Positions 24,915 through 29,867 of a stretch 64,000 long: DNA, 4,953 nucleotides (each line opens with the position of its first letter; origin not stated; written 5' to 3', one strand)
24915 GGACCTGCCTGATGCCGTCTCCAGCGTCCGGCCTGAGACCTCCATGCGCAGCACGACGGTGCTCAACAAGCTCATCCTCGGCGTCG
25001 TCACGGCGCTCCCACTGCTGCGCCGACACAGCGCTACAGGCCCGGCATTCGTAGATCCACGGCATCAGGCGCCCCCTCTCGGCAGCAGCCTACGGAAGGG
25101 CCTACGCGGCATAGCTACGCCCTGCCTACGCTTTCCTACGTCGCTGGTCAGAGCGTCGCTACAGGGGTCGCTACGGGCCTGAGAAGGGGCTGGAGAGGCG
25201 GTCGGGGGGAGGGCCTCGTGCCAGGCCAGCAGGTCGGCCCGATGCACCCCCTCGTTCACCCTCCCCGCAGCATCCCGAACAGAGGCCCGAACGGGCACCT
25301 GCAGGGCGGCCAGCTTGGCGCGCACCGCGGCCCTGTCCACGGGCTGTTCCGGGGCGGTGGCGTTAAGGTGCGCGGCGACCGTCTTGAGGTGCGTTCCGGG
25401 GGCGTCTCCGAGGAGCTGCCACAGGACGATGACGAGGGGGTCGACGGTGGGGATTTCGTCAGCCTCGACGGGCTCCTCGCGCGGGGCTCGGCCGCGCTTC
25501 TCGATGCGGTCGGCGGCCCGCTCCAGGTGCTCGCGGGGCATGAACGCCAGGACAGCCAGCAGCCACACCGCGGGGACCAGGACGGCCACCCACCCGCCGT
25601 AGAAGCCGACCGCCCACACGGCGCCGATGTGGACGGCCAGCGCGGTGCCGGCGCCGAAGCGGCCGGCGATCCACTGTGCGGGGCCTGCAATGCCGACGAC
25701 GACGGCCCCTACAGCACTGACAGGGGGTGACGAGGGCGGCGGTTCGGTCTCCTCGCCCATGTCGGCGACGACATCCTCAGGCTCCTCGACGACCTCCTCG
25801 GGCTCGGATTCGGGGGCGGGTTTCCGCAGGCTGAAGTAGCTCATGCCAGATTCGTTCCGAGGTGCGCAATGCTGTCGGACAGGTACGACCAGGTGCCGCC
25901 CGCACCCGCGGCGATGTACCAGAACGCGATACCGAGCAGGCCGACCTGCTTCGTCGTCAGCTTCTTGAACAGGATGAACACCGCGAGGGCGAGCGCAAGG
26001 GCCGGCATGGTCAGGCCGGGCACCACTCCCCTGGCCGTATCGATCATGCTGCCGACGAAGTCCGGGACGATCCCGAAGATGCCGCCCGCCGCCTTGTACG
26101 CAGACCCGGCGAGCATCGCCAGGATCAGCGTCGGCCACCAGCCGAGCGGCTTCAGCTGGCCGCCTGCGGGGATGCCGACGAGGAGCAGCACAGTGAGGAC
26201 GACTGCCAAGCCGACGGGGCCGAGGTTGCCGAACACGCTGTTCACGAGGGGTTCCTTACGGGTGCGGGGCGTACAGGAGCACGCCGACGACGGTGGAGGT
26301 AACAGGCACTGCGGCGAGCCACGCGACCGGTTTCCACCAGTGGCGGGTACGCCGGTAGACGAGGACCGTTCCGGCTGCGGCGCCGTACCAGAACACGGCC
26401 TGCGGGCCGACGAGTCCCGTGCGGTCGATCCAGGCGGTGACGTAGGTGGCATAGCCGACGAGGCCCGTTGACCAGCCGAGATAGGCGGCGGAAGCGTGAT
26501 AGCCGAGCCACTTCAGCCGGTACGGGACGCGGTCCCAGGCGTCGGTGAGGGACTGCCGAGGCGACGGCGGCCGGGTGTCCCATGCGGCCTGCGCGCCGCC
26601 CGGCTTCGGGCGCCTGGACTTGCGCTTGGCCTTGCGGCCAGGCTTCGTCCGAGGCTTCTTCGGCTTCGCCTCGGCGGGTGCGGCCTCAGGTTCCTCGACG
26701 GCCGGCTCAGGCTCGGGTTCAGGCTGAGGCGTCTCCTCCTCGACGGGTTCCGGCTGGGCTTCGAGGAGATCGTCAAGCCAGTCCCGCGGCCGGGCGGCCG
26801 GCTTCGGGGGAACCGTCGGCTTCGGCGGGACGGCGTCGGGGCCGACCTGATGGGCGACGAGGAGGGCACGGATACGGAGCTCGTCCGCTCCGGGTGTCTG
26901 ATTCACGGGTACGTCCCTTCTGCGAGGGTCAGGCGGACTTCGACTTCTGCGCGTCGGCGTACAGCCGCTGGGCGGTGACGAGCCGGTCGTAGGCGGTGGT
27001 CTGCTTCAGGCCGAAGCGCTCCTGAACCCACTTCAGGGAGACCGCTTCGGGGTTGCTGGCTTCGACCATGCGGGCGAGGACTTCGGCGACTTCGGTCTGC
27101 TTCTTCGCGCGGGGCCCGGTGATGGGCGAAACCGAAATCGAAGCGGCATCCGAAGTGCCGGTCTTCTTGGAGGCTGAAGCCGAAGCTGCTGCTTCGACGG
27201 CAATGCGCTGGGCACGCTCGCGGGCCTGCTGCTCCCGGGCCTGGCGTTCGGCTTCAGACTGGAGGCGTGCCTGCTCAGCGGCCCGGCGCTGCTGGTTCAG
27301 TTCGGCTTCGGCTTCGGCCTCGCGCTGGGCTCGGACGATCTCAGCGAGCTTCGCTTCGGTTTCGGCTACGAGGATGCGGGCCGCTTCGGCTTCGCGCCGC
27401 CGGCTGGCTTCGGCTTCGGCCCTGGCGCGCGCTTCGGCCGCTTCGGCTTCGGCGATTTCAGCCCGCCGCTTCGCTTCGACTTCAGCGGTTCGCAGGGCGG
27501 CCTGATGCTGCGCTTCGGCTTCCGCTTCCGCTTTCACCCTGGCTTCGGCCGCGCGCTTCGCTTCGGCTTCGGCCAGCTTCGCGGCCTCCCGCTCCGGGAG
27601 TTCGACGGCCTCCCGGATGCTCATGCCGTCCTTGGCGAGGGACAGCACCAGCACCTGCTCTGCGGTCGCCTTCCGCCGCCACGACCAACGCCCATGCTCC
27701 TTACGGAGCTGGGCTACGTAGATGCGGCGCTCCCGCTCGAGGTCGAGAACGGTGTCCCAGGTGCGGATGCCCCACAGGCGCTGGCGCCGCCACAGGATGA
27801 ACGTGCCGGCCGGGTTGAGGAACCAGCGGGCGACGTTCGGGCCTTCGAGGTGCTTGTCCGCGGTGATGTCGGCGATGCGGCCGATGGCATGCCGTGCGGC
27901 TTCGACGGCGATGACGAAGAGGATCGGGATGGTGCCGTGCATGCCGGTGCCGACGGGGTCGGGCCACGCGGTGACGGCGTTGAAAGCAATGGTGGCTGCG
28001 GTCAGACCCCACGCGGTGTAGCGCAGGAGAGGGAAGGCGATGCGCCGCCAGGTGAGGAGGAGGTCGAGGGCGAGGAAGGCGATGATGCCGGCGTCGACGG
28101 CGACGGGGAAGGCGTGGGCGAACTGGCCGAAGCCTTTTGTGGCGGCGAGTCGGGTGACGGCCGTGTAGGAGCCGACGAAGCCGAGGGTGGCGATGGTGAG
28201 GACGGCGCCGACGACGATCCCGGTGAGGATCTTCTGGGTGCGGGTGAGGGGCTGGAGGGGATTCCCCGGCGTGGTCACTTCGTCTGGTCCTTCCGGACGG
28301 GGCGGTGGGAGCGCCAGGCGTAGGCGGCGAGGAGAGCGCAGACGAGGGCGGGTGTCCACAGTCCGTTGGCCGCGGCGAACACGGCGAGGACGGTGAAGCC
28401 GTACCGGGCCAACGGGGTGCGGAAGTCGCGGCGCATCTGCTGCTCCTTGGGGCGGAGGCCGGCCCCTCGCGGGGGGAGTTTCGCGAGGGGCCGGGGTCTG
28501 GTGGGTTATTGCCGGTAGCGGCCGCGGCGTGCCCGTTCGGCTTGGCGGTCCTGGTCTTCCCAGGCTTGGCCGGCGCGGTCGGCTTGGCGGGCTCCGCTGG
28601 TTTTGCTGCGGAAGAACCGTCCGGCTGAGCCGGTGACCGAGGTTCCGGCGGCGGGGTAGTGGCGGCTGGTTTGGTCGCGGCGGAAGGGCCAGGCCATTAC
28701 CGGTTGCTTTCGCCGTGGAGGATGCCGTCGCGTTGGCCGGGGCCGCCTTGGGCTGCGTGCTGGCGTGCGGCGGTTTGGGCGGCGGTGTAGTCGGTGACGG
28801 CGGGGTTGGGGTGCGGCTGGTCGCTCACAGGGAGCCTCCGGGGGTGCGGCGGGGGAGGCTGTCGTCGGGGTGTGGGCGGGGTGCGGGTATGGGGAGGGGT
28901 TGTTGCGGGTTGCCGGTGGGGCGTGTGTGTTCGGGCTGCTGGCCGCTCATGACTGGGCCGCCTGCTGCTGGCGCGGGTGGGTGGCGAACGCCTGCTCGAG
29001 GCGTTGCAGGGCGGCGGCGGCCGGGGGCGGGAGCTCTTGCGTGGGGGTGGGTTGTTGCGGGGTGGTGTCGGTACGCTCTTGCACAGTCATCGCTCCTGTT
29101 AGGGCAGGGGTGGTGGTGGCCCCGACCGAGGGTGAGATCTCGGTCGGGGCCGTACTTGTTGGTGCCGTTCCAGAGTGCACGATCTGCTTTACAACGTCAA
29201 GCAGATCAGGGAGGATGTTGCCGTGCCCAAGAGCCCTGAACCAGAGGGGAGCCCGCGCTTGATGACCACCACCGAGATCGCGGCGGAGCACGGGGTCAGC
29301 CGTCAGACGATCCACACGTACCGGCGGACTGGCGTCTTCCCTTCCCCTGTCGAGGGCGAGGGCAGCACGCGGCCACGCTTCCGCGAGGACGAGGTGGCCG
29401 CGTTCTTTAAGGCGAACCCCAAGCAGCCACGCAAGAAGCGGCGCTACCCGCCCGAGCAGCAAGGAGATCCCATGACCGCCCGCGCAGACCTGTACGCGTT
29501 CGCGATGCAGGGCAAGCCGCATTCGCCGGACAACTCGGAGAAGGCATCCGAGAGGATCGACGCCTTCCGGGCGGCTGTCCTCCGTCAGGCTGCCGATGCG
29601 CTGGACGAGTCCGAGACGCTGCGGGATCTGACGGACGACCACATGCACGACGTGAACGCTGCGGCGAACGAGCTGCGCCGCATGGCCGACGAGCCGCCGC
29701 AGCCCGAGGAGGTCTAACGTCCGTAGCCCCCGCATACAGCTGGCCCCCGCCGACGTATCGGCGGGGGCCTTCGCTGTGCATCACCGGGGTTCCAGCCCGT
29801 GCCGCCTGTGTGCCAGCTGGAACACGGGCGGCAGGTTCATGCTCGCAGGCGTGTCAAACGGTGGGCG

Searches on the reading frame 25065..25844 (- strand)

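Call 28: search_protein_families(library=pfam, proteins=[window:25065-25844:-], max_evalue=0.01)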
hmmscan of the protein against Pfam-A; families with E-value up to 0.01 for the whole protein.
window:25065-25844:- (259 aa): 0 families

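Call 40: search_protein_families(library=phrogs, proteins=[window:25065-25844:-], max_evalue=0.001)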
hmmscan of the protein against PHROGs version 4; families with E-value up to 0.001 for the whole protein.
window:25065-25844:- (259 aa): 1 family
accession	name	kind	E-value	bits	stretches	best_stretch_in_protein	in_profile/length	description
phrog_5650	-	unknown function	0.00039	20.2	1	88-221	81-205/565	-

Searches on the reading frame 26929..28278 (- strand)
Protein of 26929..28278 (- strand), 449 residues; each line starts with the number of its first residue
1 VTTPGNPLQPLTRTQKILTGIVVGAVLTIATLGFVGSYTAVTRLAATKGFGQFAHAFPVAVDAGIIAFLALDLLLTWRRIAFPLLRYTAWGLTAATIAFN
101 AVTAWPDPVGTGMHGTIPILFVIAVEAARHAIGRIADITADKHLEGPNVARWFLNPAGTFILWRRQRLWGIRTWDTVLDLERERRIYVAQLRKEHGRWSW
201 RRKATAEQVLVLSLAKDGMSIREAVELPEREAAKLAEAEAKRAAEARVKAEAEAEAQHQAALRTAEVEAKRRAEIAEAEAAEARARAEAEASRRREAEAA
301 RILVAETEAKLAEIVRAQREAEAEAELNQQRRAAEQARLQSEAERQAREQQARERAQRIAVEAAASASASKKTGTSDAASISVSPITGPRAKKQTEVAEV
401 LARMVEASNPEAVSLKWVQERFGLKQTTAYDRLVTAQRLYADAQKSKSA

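Call 28: search_protein_families(library=pfam, proteins=[window:26929-28278:-], max_evalue=0.01)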
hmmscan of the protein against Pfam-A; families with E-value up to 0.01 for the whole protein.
window:26929-28278:- (449 aa): 1 family
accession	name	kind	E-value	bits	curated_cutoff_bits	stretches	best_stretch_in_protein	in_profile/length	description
PF10935.13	DUF2637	-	7.4e-37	127.2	22.8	1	21-173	2-158/161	Protein of unknown function (DUF2637)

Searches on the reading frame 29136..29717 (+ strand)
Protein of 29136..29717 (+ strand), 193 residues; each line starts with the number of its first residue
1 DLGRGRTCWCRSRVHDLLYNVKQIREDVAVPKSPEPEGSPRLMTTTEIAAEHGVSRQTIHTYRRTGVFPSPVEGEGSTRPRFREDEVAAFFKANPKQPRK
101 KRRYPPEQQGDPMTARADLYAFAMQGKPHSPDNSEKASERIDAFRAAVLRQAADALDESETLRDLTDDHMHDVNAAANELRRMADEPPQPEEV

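Call 20: search_protein_families(library=pfam, proteins=[window:29136-29717:+], max_evalue=0.01)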
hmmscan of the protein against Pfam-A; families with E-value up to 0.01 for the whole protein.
window:29136-29717:+ (193 aa): 5 families
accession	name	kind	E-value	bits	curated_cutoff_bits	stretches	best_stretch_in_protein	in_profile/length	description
PF12728.13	HTH_17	-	2.9e-06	27.9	27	1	42-94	1-50/51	Helix-turn-helix domain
PF13411.12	MerR_1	-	2.7e-05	24.6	21.6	1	43-88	1-44/69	MerR HTH family regulatory protein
PF13551.12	HTH_29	-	7.7e-05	23.1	28.1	0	44-64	14-34/64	Winged helix-turn helix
PF00376.29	MerR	-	0.00022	21.4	28.2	1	44-79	1-36/38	MerR family regulatory protein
PF13384.12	HTH_23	-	0.0045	17.2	24.6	0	43-64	18-39/50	Homeodomain-like domain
